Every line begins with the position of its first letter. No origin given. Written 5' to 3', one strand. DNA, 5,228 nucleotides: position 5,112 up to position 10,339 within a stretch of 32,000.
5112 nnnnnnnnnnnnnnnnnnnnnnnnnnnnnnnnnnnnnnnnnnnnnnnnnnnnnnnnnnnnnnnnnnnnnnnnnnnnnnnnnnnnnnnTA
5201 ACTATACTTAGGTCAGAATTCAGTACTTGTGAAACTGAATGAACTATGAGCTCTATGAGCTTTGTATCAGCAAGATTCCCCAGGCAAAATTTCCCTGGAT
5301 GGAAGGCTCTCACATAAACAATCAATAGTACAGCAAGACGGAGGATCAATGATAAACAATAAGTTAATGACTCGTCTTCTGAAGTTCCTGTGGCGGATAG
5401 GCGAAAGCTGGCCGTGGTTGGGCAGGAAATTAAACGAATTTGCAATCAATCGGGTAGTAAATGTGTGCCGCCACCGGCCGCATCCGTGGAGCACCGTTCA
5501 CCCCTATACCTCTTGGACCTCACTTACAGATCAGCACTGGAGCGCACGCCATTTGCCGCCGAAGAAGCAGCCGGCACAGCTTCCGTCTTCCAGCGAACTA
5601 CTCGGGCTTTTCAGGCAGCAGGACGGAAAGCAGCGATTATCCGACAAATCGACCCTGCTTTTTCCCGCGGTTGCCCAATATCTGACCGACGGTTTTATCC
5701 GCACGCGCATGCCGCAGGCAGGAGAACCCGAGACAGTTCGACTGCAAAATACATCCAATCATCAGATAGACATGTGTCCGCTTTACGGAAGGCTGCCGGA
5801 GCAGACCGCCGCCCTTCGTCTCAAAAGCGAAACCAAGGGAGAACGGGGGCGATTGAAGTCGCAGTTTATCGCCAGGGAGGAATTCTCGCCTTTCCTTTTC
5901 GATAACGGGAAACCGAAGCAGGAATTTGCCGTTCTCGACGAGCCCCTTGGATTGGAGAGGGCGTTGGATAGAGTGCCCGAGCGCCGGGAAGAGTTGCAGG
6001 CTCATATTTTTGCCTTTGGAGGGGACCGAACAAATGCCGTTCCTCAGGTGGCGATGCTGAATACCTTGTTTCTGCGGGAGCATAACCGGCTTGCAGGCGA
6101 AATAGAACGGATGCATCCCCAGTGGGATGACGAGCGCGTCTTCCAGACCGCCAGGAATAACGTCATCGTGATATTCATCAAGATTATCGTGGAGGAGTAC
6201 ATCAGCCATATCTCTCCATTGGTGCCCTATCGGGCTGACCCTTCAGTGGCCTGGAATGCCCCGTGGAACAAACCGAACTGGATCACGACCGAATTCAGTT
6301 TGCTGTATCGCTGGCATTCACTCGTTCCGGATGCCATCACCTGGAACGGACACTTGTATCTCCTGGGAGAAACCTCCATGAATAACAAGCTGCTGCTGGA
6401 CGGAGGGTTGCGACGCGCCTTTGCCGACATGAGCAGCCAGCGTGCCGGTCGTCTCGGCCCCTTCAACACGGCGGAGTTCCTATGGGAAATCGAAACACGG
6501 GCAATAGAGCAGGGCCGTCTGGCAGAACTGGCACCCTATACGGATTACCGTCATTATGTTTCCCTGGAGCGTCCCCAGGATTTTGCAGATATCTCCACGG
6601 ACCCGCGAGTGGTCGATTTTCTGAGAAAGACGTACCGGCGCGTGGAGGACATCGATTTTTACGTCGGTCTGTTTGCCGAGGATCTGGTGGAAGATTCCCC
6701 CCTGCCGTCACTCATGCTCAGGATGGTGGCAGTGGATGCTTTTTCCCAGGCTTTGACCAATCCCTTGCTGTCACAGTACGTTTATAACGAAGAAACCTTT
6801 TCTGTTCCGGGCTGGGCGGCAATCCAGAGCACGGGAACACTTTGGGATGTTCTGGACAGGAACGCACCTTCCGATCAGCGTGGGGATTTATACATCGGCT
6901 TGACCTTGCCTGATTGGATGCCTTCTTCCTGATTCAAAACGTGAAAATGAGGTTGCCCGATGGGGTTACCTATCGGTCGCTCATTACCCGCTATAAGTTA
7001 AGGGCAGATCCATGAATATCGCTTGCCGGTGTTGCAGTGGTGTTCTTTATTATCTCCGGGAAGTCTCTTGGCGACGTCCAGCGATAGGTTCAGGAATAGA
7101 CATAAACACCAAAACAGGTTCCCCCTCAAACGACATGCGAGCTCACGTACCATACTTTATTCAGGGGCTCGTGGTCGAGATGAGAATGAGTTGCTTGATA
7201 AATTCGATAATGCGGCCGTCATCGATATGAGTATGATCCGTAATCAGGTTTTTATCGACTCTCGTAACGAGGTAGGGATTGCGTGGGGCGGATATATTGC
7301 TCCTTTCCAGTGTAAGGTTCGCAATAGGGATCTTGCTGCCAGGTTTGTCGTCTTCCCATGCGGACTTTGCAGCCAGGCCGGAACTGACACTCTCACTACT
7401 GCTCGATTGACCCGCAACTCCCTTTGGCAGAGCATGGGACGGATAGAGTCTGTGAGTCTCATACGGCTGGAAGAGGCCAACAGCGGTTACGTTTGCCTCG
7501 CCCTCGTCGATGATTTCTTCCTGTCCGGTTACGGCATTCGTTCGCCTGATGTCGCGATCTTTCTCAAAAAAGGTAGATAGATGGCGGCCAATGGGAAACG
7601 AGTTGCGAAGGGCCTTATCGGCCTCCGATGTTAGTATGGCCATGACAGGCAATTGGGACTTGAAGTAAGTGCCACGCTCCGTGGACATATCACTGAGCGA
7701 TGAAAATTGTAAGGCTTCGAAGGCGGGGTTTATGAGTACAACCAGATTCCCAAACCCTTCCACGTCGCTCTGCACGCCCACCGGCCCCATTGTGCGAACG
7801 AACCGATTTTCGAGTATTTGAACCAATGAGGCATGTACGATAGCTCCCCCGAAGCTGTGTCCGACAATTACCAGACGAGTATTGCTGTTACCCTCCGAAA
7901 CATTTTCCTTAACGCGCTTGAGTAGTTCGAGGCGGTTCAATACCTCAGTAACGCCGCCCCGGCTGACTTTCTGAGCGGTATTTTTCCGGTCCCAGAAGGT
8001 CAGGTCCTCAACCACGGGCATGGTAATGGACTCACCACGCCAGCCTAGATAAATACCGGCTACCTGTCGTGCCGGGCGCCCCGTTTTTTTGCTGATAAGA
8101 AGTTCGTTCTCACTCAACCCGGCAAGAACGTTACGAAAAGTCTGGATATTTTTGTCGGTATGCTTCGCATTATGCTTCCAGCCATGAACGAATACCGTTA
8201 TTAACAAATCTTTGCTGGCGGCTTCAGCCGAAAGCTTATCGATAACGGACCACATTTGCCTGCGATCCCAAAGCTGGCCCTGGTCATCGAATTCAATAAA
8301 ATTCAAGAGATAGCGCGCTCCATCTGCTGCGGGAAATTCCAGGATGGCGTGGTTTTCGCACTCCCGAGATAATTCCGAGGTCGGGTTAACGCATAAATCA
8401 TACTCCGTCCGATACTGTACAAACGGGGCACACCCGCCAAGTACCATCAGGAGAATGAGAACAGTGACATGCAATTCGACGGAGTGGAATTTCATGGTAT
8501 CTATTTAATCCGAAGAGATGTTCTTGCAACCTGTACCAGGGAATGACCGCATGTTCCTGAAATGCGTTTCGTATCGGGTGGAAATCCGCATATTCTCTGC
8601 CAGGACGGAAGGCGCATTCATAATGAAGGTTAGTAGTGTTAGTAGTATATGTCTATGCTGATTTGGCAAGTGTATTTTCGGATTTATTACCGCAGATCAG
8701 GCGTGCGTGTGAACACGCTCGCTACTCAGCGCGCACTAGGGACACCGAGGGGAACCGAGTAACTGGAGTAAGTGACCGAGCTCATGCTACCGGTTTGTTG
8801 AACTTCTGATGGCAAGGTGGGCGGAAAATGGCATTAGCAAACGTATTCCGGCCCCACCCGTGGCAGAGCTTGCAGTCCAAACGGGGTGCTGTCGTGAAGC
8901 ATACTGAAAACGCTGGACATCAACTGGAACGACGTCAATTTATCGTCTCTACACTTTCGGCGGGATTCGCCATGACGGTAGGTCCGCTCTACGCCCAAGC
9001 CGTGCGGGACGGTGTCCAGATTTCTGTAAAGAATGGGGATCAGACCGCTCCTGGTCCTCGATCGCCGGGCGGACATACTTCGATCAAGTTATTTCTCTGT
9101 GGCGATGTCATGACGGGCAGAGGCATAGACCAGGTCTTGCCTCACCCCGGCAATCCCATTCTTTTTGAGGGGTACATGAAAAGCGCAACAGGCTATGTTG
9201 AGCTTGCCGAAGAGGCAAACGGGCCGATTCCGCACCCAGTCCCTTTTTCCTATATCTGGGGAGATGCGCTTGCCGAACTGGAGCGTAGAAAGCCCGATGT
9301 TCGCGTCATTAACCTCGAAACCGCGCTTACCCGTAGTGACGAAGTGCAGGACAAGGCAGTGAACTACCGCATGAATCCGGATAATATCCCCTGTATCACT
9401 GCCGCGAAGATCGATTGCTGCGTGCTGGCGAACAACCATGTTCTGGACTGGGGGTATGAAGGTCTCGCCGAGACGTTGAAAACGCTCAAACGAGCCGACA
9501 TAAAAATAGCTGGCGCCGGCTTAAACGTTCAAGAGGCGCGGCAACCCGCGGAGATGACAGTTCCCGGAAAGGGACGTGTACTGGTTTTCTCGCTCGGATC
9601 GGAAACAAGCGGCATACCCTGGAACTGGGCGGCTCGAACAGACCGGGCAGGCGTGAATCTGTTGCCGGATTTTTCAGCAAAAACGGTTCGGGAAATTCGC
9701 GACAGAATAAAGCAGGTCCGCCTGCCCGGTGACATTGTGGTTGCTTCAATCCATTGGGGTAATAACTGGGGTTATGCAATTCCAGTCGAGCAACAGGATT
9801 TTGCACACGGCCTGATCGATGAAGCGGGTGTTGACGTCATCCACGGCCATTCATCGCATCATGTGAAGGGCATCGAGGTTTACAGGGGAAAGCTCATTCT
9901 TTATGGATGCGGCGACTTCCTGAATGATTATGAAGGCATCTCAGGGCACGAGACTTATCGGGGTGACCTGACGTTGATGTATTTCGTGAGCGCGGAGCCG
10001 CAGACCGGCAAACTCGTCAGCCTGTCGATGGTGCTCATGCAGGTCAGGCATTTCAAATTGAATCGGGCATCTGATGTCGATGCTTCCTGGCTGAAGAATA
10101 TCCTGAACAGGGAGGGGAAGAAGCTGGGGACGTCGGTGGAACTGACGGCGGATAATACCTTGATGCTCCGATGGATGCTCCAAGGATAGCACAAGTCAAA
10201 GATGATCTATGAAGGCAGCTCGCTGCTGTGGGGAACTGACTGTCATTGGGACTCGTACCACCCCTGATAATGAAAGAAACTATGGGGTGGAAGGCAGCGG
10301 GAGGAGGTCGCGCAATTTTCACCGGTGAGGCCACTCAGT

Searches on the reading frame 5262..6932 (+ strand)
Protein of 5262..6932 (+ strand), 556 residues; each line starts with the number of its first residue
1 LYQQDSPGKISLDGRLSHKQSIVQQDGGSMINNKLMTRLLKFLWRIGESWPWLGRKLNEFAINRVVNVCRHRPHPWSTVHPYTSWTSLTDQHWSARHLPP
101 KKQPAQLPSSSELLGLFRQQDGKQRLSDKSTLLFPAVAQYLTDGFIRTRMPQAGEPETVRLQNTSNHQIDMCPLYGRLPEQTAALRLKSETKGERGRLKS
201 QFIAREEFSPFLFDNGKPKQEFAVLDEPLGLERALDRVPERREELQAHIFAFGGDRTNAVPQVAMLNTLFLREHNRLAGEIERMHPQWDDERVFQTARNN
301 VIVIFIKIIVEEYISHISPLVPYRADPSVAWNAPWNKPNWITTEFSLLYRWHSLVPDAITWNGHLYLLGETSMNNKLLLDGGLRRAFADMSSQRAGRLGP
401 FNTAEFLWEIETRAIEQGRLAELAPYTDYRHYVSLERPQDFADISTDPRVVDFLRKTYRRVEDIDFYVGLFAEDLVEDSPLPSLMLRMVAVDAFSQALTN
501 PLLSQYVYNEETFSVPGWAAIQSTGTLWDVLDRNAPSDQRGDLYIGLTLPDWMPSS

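Call 23: search_protein_families(library=pfam, proteins=[window:5262-6932:+], max_evalue=0.001)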
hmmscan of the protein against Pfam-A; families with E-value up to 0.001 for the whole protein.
window:5262-6932:+ (556 aa): 1 family
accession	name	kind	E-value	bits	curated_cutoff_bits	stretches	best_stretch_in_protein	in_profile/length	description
PF03098.20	An_peroxidase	-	5.9e-43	147.6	25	1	145-538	130-522/530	Animal haem peroxidase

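Call 81: search_protein_families(library=ncbifam, proteins=[window:5262-6932:+], max_evalue=0.01)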
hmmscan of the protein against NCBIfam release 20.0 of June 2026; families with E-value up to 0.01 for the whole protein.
window:5262-6932:+ (556 aa): 0 families

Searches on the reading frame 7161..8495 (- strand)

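Call 23: search_protein_families(library=pfam, proteins=[window:7161-8495:-], max_evalue=0.001)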
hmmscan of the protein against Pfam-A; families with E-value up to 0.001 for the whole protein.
window:7161-8495:- (444 aa): 2 families
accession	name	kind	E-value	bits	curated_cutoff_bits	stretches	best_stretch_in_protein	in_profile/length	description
PF05990.18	DUF900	-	2.8e-05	24.1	20.5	1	192-303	80-174/232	Alpha/beta hydrolase of unknown function (DUF900)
PF01764.32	Lipase_3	-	0.00021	21.7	22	1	150-230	2-87/140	Lipase (class 3)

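Call 81: search_protein_families(library=ncbifam, proteins=[window:7161-8495:-], max_evalue=0.01)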
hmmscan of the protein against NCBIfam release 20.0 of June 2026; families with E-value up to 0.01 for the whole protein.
window:7161-8495:- (444 aa): 0 families

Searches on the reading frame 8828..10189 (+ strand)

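Call 23: search_protein_families(library=pfam, proteins=[window:8828-10189:+], max_evalue=0.001)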
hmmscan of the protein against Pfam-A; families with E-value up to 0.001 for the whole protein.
window:8828-10189:+ (453 aa): 1 family
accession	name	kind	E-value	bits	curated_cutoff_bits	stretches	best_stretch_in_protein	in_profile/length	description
PF09587.15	PGA_cap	-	1.4e-81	274.2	27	1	87-368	1-255/255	Bacterial capsule synthesis protein PGA_cap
